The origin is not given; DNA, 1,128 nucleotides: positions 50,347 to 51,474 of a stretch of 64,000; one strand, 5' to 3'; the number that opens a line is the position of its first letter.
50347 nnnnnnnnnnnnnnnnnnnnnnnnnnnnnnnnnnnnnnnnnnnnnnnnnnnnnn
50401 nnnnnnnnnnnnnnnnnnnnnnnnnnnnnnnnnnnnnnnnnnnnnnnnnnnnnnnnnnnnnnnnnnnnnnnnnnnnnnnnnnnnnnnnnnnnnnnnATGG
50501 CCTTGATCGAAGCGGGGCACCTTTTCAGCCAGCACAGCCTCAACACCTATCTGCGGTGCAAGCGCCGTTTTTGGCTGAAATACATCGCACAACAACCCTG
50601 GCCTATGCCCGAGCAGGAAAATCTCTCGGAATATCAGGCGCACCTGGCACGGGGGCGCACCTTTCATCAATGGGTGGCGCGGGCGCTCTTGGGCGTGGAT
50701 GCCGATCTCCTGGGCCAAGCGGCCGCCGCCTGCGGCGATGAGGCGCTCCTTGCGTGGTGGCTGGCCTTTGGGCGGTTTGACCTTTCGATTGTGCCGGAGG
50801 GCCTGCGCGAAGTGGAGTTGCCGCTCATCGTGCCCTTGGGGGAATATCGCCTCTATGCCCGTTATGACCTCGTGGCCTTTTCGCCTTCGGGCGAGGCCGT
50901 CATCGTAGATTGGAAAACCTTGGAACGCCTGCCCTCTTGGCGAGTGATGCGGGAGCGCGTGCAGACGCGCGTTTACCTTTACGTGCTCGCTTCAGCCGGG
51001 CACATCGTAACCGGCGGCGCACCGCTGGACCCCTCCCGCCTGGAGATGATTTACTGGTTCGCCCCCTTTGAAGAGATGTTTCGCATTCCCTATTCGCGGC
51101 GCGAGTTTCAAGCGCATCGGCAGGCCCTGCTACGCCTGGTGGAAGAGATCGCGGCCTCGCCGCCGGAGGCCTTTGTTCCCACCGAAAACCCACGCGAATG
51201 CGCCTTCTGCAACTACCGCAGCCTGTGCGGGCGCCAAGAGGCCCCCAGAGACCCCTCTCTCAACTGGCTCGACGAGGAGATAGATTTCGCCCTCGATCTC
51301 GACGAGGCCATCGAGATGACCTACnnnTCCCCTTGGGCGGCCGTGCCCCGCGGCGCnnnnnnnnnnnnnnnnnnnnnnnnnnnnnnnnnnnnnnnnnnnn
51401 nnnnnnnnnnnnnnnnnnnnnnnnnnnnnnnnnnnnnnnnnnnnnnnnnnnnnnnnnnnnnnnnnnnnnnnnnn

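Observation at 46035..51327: LexA-box-controlled operon encoding a split AddAB-like helicase-nuclease: a degenerate UvrD-like protein, a UvrD helicase and a stand-alone iron-sulfur PD-(D/E)XK nuclease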

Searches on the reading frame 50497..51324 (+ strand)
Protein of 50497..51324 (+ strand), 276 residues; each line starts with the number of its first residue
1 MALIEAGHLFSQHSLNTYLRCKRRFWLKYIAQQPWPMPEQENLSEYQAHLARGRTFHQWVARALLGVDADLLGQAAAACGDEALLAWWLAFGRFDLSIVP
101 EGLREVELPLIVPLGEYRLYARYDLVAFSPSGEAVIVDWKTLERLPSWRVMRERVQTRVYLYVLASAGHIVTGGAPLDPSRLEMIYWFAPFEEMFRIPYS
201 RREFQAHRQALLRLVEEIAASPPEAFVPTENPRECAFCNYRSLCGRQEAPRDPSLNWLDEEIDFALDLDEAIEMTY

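Call 8: search_protein_families(library=pfam, proteins=[window:50497-51324:+], max_evalue=0.1)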
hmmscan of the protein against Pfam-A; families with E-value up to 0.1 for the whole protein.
window:50497-51324:+ (276 aa): 2 families
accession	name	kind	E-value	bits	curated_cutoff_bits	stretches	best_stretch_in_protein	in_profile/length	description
PF12705.13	PDDEXK_1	-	9e-28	98.3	22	1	10-244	2-246/247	PD-(D/E)XK nuclease superfamily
PF01930.23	Cas_Cas4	-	0.03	14.9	22.7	0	153-244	81-158/160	Domain of unknown function DUF83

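Call 9: search_protein_families(library=ncbifam, proteins=[window:50497-51324:+], max_evalue=0.1)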
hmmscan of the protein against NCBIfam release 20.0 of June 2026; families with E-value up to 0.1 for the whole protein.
window:50497-51324:+ (276 aa): 3 families
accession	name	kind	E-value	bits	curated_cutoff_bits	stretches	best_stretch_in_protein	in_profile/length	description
TIGR00372.1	cas4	equivalog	5.1e-08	33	65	1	115-244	62-178/180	CRISPR-associated protein Cas4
TIGR03491.1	TIGR03491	subfamily_domain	5.9e-05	22.2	97.45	1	12-248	3-208/462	TM0106 family RecB-like putative nuclease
NF049935.1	cas4g_cas1g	exception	0.041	12.3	560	0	116-244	72-189/546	CRISPR-associated endonuclease Cas4g/Cas1g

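Call 10: search_protein_families(library=padloc, proteins=[window:50497-51324:+], max_evalue=0.1)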
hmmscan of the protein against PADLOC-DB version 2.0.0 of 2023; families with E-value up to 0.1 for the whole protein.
window:50497-51324:+ (276 aa): 12 families
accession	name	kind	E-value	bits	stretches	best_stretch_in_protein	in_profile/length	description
PDLC01447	Cas4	-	1.9e-09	36.2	1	12-246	7-159/161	"CAS-I,CAS-II,CAS-III,CAS-IV,CAS-V,CAS-VI; acquisition_associated"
PDLC01250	Cas4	-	7.3e-09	34.1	1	115-244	58-167/168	"CAS-I,CAS-II,CAS-III,CAS-IV,CAS-V,CAS-VI; acquisition_associated"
PDLC00943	Cas4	-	1.3e-08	33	1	115-244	62-178/180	CRISPR-associated protein Cas4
PDLC02410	Aga_Cas4-like_Nuc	-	1.9e-08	32.4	2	221-246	227-252/255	Class II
PDLC00944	Cas4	-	7.2e-08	30.8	2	14-52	5-44/177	Cas4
PDLC01747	Cas1g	-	9.7e-06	22.4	1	116-249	60-181/523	-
PDLC02406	Aga_Cas4-like_Nuc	-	4.5e-05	21.1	1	221-247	280-306/308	Class II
PDLC02035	Cas4d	-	5e-05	20.8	0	12-54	8-51/196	-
PDLC01611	Cas4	-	0.00075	17.8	0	15-57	5-37/158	"CAS-I,CAS-II,CAS-III,CAS-IV,CAS-V,CAS-VI; acquisition_associated"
PDLC02085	Cas4a2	-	0.0024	16.2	1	152-244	84-161/166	-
PDLC02034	Cas4d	-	0.0077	13.9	1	11-33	7-29/192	-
PDLC01771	Cas4b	-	0.037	12.2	0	207-244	123-158/162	-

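Call 20: search_solved_structures(query=window:50497-51324:+, max_evalue=1)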
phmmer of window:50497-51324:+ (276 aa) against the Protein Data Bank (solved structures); distinct sequences matched with E-value up to 1: 5.
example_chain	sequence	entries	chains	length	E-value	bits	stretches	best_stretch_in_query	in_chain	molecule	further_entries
6ppu_B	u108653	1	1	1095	0.00035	23.1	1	48-167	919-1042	UvrD/REP helicase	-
7sjr_B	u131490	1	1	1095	0.00035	23.1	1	48-167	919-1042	DNA helicase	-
6ppr_B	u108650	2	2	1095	0.0047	19.4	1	48-167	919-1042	UvrD/REP helicase | DNA 3'-5' helicase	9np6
6ppj_B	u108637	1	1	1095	0.0048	19.4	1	48-167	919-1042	UvrD/REP helicase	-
4ic1_A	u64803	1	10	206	0.66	12.4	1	92-171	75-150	Uncharacterized protein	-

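Call 28: find_homologous_proteins(query=window:50497-51324:+)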
Query window:50497-51324:+ (276 aa): 567 proteins with E <= 0.001 among 7808 candidates; the best 120 are listed.
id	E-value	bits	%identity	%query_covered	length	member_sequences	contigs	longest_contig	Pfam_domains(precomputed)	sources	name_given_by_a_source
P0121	5.0e-186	635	100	100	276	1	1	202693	PF12705.14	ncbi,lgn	-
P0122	1.9e-162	557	87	100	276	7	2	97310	PF12705.14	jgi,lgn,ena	-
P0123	5.8e-154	529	82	100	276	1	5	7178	PF12705.14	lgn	-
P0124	3.8e-115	402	64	100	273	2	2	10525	PF12705.14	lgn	-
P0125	3.8e-109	382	61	100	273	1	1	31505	PF12705.14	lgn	-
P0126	6.2e-108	378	61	100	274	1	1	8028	PF12705.14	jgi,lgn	jgi:hypothetical protein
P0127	2.6e-105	370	59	100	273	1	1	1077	PF12705.14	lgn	-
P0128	4.3e-103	363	60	95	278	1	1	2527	PF12705.14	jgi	-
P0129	1.2e-101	358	60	92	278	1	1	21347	PF12705.14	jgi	-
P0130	3.2e-101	356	59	100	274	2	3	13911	PF12705.14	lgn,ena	-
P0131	1.3e-100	354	60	99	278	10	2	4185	PF12705.14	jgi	-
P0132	1.3e-99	351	61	99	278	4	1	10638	PF12705.14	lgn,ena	-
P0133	9.5e-99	348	56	99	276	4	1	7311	PF12705.14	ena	-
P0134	2.4e-98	347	59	100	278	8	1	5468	PF12705.14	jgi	-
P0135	5.0e-98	346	57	95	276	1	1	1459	PF12705.14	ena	-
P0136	5.8e-98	346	56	99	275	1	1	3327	PF12705.14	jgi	-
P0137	2.1e-97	344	58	95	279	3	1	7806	PF12705.14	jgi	jgi:CRISPR/Cas system-associated exonuclease Cas4 (RecB family)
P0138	3.7e-97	343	60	99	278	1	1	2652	PF12705.14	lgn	-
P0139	7.1e-97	342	58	95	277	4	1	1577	PF12705.14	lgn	-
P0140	9.9e-97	342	57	95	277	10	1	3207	PF12705.14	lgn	-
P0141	2.9e-96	340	59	99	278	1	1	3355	PF12705.14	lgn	-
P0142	3.0e-96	340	58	95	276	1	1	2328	PF12705.14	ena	-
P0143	7.0e-96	339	57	99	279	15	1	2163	PF12705.14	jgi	-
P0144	8.9e-96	338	56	100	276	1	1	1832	PF12705.14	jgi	jgi:hypothetical protein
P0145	5.7e-95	336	55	99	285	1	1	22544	PF12705.14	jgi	-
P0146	8.0e-95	335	57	99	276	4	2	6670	PF12705.14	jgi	-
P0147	9.8e-95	335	57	99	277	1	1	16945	PF12705.14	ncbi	-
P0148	1.7e-94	334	55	99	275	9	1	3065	PF12705.14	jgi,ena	-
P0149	2.5e-94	334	57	88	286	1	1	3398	PF12705.14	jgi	-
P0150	2.8e-94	334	57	100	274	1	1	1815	PF12705.14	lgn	-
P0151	4.0e-94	333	55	100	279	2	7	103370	PF12705.14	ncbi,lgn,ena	ncbi:MAG: PD-(D/E)XK nuclease family protein [Anaerolineae bacterium]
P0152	4.3e-94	333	55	99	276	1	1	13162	PF12705.14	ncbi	-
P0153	5.7e-94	333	57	99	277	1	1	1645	PF12705.14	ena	-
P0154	6.2e-94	332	56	99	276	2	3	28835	PF12705.14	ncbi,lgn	ncbi:MAG: PD-(D/E)XK nuclease family protein [Anaerolineae bacterium]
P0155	1.0e-93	332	56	100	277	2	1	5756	PF12705.14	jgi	jgi:hypothetical protein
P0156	1.1e-93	332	56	95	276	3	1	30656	PF12705.14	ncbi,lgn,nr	ncbi:MAG: PD-(D/E)XK nuclease family protein [Chloroflexota bacterium]|nr:PD-(D/E)XK nuclease family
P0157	1.5e-93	331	55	99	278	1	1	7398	PF12705.14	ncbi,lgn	ncbi:MAG: PD-(D/E)XK nuclease family protein [Anaerolineales bacterium]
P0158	2.3e-93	331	57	95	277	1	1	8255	PF12705.14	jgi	-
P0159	4.4e-93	330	57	99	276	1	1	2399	PF12705.14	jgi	jgi:CRISPR/Cas system-associated exonuclease Cas4 (RecB family)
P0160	5.0e-93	329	58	97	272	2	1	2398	PF12705.14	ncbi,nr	ncbi:MAG: PD-(D/E)XK nuclease family protein, partial [Chloroflexi bacterium]|nr:PD-(D/E)XK nuclease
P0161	5.9e-93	329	57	99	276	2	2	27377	PF12705.14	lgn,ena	-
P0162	6.3e-93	329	57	99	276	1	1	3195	PF12705.14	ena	-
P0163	3.5e-92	327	55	89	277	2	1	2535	PF12705.14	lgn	-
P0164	4.3e-92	326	55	100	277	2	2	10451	PF12705.14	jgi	jgi:hypothetical protein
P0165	2.9e-91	324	54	99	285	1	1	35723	PF12705.14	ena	-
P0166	4.6e-91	323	54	99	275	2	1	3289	PF12705.14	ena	-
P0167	9.4e-91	322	52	99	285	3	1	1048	PF12705.14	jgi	jgi:CRISPR/Cas system-associated exonuclease Cas4 (RecB family)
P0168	1.4e-90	321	54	100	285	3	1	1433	PF12705.14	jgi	-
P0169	9.5e-90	319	53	99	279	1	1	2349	PF12705.14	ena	-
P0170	4.9e-89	316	54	100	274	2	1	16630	PF12705.14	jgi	-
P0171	1.1e-88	315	57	100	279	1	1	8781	PF12705.14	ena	-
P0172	1.2e-88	315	53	99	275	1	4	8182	PF12705.14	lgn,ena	-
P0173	1.7e-88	315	52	95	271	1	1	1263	PF12705.14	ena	-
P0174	2.1e-88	314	53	92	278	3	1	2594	PF12705.14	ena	-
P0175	7.0e-88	313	51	99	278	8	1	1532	PF12705.14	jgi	jgi:CRISPR/Cas system-associated exonuclease Cas4 (RecB family)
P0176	1.0e-87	312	54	100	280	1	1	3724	PF12705.14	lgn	-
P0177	2.3e-87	311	53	99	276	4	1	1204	PF12705.14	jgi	jgi:CRISPR/Cas system-associated exonuclease Cas4 (RecB family)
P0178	3.7e-87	310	53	99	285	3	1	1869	PF12705.14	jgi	jgi:CRISPR/Cas system-associated exonuclease Cas4 (RecB family)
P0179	4.3e-87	310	55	99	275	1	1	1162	PF12705.14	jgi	jgi:RecB family exonuclease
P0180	1.1e-86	309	53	89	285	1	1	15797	PF12705.14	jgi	jgi:RecB family exonuclease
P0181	1.5e-86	308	51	100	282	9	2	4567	PF12705.14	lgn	-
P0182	4.1e-86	307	51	99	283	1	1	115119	PF12705.14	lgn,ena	-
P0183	8.5e-86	306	50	99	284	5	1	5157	PF12705.14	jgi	jgi:CRISPR/Cas system-associated exonuclease Cas4 (RecB family)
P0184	3.5e-85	304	50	100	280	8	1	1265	PF12705.14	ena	-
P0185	5.3e-85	303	51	100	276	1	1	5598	PF12705.14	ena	-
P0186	5.3e-85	303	52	90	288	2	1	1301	PF12705.14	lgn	-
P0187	5.5e-85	303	51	95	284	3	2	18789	PF12705.14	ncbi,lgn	-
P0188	5.9e-85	303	53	97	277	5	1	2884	PF12705.14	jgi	-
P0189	1.4e-84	302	52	97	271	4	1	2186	PF12705.14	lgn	-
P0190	2.8e-84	301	51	95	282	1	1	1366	PF12705.14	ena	-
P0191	3.5e-84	300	51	99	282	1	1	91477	PF12705.14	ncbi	-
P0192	4.1e-84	300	53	100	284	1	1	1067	PF12705.14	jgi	jgi:hypothetical protein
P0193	4.3e-84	300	52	100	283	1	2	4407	PF12705.14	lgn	-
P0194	6.8e-84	300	53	98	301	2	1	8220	PF12705.14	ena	-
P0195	3.4e-83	297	50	100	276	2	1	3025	PF12705.14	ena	-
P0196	4.0e-83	297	51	97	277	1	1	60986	PF12705.14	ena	-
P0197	7.3e-83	296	52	96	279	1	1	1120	PF12705.14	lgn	-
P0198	9.1e-83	296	51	99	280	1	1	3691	PF12705.14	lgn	-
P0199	1.1e-82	296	53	98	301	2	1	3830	PF12705.14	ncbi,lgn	-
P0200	1.4e-82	295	50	100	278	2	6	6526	PF12705.14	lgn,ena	-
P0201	3.0e-82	294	51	96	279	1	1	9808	PF12705.14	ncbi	ncbi:MAG: PD-(D/E)XK nuclease family protein [Anaerolineae bacterium]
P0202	4.2e-82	294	51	97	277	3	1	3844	PF12705.14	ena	-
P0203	5.7e-82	293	51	97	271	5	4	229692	PF12705.14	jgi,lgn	jgi:hypothetical protein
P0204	2.8e-81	291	54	97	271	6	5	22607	PF12705.14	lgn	-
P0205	4.1e-81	290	52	96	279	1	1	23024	PF12705.14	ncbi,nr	ncbi:MAG: PD-(D/E)XK nuclease family protein [Chloroflexi bacterium]|nr:PD-(D/E)XK nuclease family p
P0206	1.3e-80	289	50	97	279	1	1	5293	PF12705.14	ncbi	-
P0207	1.7e-80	288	49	99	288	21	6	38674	PF12705.14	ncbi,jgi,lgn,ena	-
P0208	2.7e-80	288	51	99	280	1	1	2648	PF12705.14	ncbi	ncbi:MAG: PD-(D/E)XK nuclease family protein [Anaerolineales bacterium]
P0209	3.4e-80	287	52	96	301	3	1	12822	PF12705.14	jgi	jgi:hypothetical protein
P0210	2.4e-79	285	49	100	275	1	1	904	PF12705.14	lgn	-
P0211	4.2e-79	284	51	97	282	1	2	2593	PF12705.14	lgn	-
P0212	5.7e-79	283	49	96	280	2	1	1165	PF12705.14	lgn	-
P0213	9.3e-79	283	47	100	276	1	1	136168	PF12705.14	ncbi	ncbi:MAG: PD-(D/E)XK nuclease family protein [Anaerolineae bacterium]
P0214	2.1e-78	281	50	100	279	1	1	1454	PF12705.14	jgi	jgi:CRISPR/Cas system-associated exonuclease Cas4 (RecB family)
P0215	2.9e-78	281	50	99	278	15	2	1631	PF12705.14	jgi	-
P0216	3.7e-78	281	49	96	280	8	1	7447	PF12705.14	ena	-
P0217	1.3e-77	279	44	96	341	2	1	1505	PF12705.14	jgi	jgi:hypothetical protein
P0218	2.3e-77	278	48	96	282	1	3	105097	PF12705.14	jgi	-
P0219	4.4e-77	277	49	98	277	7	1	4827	PF12705.14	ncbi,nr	ncbi:MAG: PD-(D/E)XK nuclease family protein [Anaerolineae bacterium]|nr:PD-(D/E)XK nuclease family 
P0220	5.3e-77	277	49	97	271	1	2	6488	PF12705.14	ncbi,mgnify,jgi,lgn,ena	mgnify:CR=1 FL=1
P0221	9.9e-77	276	50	96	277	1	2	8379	PF12705.14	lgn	-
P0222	1.4e-76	275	49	97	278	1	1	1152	PF12705.14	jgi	jgi:hypothetical protein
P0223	1.8e-76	275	48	96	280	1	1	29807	PF12705.14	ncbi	ncbi:MAG: PD-(D/E)XK nuclease family protein [Anaerolineae bacterium]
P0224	8.6e-76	273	52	87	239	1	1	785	PF12705.14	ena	-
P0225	1.5e-75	272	51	88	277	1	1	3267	PF12705.14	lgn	-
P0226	3.1e-75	271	48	99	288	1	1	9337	PF12705.14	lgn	-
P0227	3.2e-75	271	49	99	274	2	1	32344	PF12705.14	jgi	jgi:hypothetical protein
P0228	3.2e-75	271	60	78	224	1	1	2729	PF12705.14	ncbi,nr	ncbi:MAG: PD-(D/E)XK nuclease family protein, partial [Chloroflexi bacterium]|nr:PD-(D/E)XK nuclease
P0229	2.8e-74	268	53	83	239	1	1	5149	PF12705.14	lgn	-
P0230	6.2e-74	267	49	98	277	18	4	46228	PF12705.14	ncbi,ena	-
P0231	9.6e-72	260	52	87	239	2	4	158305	PF12705.14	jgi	jgi:hypothetical protein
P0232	7.5e-70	253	45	99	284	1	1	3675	PF12705.14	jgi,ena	-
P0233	2.8e-69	252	46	99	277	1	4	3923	PF12705.14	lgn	-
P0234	5.0e-69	251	44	98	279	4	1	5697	PF12705.14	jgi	jgi:CRISPR/Cas system-associated exonuclease Cas4 (RecB family)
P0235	6.8e-69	250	44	98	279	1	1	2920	PF12705.14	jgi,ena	-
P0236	1.2e-67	246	59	68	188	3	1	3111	PF12705.14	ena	-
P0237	3.1e-65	238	47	99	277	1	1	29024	PF12705.14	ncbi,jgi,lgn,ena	-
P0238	2.7e-64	235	61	63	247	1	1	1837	PF12705.14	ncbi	-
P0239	4.6e-64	234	47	89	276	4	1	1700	PF12705.14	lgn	-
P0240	4.3e-61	225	48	74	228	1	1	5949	PF12705.14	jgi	-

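Call 38: predict_structure(alignment_id=A2)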
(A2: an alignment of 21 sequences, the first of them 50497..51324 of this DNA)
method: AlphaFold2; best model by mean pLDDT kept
length: 276 residues; sequences in the alignment: 21
mean_pLDDT: 85.4   pTM: 0.85
mean pLDDT of the five models: 85.4, 84.8, 84.6, 83.1, 82.3
residues with pLDDT >= 90: 157; 70-90: 74; 50-70: 31; < 50: 14
segments of 3 or more residues with pLDDT < 50: 256-268
pLDDT, mean of each block of 10 residues (from residue 1): 89 92 90 63 74 90 91 88 90 95 94 97 95 94 85 95 95 92 95 96 98 98 93 74 68 49 44 54
secondary structure, 60 per line:
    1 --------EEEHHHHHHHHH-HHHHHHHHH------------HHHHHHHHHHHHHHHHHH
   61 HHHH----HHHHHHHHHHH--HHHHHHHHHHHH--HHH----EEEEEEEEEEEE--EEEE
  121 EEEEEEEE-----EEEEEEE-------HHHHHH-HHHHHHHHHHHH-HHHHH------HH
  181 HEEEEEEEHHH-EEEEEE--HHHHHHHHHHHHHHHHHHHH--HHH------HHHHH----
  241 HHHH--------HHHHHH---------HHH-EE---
elements in order: E9-11 H12-20 H22-30 H43-64 H69-79 H82-93 E103-114 E117-128 E134-140 H148-153 H155-166 H168-172 E182-188 E193-198 H201-220 H232-236 H241-244 H253-258

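Call 46: fold_search(model_id=the predicted structure, library=pdb)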
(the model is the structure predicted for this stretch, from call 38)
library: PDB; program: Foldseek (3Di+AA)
matches with E <= 10: 423; with E <= 0.001: 36
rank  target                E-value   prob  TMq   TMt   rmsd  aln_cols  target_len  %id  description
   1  9np6_A                1.5e-07  1.00  0.57  0.20   6.6       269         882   21  Cryo-EM structure of AdnA(D934A)-AdnB(D1014A) in complex with AMPPNP and blunt end DNA (released 2025-03-19)
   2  7sjr_A                3.2e-07  1.00  0.59  0.20   5.5       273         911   17  Cryo-EM structure of AdnA-AdnB(W325A) in complex with DNA and AMPPNP (released 2021-12-22)
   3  9iac_A                4.5e-07  1.00  0.51  0.52   7.0       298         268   14  Structure of the Argonaute-associated Cas4 family protein 1 (ACE1) from Microcystis aeruginosa (MaACE1) (released 2025-04-23)
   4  9iac_B                4.8e-07  1.00  0.49  0.50   7.4       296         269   14  Structure of the Argonaute-associated Cas4 family protein 1 (ACE1) from Microcystis aeruginosa (MaACE1) (released 2025-04-23)
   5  4ic1_D                5.7e-07  1.00  0.42  0.53   7.9       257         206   16  Crystal structure of SSO0001 (released 2013-01-16)
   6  9iab_A                6.8e-07  1.00  0.55  0.57   6.4       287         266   16  Structure of the Argonaute-associated Cas4 family protein 1 (ACE1) from Chroococcidiopsis thermalis (CtACE1) (released 2025-04-23)
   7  9iab_B                9.2e-07  1.00  0.55  0.56   6.5       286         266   15  Structure of the Argonaute-associated Cas4 family protein 1 (ACE1) from Chroococcidiopsis thermalis (CtACE1) (released 2025-04-23)
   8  6ppr_A                2.0e-06  1.00  0.58  0.22   4.4       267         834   19  Cryo-EM structure of AdnA(D934A)-AdnB(D1014A) in complex with AMPPNP and DNA (released 2019-11-20)
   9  4ic1_A                4.3e-06  1.00  0.41  0.53   8.5       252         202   16  Crystal structure of SSO0001 (released 2013-01-16)
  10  6ppu_A                6.1e-06  1.00  0.57  0.28   6.7       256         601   20  Cryo-EM structure of AdnAB-AMPPNP-DNA complex (released 2019-11-20)
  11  5eaw_A                8.3e-06  1.00  0.51  0.17   9.0       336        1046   12  Crystal structure of Dna2 nuclease-helicase (released 2015-11-18)
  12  7lw9_A                8.8e-06  1.00  0.44  0.46   9.7       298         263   13  Human Exonuclease 5 crystal structure in complex with ssDNA, Sm, and Na (released 2021-07-14)
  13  7lwa_A                1.1e-05  1.00  0.41  0.43  11.8       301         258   15  Human Exonuclease 5 crystal structure (T88E) in complex with ssDNA and Mg (released 2021-07-14)
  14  4ic1_B                1.6e-05  1.00  0.38  0.50   8.7       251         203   17  Crystal structure of SSO0001 (released 2013-01-16)
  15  7lw7                  2.0e-05  1.00  0.43  0.43  10.3       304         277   15  Human Exonuclease 5 crystal structure (released 2021-07-14)
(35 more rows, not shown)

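Call 97: search_dna_similar(query=window:50497-51324:+, collection=plasmids, mode=protein, max_rows=25, max_evalue=0.000001)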
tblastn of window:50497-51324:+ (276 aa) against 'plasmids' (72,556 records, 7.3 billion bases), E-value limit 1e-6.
Records with a match: 1; places in all: 1; records where one place covers at least 80% of the query: 1.
Best place of each record, by identity: <60% 1.
By first word of the organism name: Salinibacter 1.
By predicted mobility (MOB-suite, as given by PLSDB): non-mobilizable 1.
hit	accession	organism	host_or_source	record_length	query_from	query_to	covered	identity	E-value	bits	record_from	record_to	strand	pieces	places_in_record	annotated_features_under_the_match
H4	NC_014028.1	Salinibacter ruber M8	-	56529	10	276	97%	35.3%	9e-30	125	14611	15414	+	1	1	PD-(D/E)XK nuclease family protein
